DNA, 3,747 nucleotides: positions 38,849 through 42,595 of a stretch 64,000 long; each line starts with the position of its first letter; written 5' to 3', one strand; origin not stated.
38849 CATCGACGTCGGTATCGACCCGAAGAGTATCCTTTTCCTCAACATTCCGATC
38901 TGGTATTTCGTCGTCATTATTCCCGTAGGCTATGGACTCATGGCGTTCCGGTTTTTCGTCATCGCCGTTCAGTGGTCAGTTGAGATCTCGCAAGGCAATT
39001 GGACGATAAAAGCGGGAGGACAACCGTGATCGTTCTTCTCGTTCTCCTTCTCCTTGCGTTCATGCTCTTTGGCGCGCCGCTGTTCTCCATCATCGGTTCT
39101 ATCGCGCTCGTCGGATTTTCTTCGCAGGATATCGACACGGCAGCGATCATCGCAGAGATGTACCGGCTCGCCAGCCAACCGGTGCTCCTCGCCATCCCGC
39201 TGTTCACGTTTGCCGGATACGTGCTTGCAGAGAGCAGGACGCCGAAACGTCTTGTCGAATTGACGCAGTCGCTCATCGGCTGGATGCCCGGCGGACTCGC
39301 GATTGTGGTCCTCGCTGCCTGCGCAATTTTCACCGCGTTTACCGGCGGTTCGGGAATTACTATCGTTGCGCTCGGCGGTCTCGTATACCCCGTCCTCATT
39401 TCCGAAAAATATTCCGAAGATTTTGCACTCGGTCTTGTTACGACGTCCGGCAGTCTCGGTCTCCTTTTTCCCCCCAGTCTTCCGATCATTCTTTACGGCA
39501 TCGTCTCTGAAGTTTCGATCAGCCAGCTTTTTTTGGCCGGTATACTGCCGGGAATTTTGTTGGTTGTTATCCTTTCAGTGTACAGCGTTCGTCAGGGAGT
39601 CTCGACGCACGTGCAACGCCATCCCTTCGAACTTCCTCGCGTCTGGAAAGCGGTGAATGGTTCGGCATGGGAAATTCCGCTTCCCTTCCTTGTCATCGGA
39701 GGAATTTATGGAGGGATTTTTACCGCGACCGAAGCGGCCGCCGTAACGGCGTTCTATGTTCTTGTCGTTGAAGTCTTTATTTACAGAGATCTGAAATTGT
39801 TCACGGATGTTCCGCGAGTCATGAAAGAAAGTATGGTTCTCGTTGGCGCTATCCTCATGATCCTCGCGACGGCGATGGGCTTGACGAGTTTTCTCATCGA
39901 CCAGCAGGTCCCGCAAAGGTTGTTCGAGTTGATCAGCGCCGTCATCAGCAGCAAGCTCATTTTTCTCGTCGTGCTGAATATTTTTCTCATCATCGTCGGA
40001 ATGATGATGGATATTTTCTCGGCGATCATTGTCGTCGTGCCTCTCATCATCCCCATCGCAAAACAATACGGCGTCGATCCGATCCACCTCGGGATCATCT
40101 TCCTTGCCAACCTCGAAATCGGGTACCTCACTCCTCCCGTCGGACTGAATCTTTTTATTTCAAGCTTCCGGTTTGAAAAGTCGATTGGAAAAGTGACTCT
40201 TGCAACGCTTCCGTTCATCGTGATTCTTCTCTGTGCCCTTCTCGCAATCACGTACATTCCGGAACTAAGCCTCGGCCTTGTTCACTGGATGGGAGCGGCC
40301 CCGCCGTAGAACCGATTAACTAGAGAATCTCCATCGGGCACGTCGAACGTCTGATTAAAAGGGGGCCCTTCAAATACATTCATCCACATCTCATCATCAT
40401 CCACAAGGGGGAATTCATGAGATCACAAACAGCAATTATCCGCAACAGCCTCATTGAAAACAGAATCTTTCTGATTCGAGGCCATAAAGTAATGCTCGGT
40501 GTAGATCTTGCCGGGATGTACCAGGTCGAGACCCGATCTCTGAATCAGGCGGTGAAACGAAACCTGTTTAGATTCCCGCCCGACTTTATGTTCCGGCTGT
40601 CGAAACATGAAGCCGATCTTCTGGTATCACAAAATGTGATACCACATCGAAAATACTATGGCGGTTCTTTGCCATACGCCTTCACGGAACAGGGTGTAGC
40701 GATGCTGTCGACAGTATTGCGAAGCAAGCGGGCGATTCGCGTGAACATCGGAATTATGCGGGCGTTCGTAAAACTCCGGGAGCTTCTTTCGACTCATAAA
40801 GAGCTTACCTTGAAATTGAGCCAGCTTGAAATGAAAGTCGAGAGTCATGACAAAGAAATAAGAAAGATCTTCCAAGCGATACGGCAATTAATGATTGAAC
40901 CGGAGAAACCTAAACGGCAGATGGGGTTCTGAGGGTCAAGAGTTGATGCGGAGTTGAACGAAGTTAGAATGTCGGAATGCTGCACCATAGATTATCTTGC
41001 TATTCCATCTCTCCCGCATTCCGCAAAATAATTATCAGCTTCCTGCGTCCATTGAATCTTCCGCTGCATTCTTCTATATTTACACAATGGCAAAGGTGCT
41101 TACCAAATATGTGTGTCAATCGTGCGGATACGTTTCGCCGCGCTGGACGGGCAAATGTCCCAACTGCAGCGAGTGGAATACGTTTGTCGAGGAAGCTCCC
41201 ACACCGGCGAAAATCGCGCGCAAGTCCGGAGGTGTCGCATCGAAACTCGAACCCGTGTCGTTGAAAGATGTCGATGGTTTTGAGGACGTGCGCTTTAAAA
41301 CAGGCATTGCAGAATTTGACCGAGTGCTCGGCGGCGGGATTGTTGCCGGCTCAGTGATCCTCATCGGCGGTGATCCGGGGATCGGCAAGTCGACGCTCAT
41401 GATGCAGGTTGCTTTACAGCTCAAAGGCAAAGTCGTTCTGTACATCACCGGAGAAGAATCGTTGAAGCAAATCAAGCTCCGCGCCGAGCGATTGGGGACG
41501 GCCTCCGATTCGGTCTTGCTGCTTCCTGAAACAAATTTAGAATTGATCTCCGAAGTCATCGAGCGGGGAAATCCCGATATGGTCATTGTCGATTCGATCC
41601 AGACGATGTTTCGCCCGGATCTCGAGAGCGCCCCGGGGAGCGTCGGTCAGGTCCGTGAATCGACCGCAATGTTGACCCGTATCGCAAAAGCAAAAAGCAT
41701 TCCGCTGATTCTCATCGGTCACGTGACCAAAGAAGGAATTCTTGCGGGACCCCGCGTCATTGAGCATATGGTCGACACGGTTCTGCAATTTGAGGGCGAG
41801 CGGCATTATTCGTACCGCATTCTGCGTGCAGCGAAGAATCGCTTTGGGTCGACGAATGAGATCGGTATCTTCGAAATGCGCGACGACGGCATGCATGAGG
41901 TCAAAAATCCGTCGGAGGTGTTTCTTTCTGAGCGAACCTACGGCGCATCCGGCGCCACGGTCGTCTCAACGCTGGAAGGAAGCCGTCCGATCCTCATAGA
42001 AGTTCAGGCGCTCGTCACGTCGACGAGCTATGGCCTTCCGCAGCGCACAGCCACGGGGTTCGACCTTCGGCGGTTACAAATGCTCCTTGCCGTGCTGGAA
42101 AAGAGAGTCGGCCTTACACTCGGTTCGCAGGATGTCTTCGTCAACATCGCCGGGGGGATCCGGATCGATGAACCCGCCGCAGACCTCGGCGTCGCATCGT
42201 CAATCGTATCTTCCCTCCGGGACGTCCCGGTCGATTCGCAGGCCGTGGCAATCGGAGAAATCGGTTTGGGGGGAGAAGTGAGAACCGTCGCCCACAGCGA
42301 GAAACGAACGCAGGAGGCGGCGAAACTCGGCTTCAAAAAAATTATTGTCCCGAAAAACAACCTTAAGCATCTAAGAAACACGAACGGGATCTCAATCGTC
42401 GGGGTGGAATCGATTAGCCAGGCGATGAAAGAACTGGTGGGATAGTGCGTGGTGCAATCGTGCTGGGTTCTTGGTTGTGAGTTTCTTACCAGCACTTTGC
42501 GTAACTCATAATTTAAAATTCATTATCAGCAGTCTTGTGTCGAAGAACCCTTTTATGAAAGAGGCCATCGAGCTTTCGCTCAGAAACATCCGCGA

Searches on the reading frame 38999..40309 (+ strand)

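Call 52: search_protein_families(library=pfam, proteins=[window:38999-40309:+], max_evalue=0.00001)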
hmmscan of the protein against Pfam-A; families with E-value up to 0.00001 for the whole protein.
window:38999-40309:+ (436 aa): 1 family
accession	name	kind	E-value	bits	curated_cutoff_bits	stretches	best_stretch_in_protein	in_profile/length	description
PF06808.19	DctM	-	2.1e-89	300.6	23.8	1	16-423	2-413/413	Tripartite ATP-independent periplasmic transporter, DctM component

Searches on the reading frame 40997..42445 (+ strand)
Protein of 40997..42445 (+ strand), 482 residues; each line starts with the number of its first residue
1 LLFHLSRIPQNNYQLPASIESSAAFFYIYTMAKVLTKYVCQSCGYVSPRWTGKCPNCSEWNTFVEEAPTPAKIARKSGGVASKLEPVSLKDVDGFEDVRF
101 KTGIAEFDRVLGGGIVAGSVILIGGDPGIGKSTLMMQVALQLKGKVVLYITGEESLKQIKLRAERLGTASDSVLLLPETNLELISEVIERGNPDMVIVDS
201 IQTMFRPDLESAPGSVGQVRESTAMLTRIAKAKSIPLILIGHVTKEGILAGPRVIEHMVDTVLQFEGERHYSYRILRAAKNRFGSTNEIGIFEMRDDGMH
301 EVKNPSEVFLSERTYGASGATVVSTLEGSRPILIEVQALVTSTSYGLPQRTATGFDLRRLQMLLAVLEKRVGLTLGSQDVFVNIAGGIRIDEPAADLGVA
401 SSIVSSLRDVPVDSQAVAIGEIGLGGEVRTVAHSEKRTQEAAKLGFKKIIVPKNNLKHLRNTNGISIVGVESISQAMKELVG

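Call 52: search_protein_families(library=pfam, proteins=[window:40997-42445:+], max_evalue=0.00001)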
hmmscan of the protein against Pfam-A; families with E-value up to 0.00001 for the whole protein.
window:40997-42445:+ (482 aa): 7 families
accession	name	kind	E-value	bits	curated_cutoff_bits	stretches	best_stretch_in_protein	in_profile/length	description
PF06745.19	ATPase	-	2.4e-16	60.2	26.6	1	101-168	2-72/231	KaiC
PF13481.12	AAA_25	-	1e-14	55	27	1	97-247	12-194/195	AAA domain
PF18073.7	Zn_ribbon_LapB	-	2.3e-12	46.8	25.7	1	38-65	1-28/28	Rubredoxin metal binding domain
PF13541.12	ChlI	-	5.2e-10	39.7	27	1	369-455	35-121/121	Subunit ChlI of Mg-chelatase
PF05362.19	Lon_C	-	1.6e-08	34.8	21.1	1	379-461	95-178/205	Lon protease (S16) C-terminal proteolytic domain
PF03796.21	DnaB_C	-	6.5e-07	29.4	27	0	101-162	3-66/255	DnaB-like helicase C terminal domain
PF00154.27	RecA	-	2.3e-06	27.7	27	1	100-204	33-142/262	recA bacterial DNA recombination protein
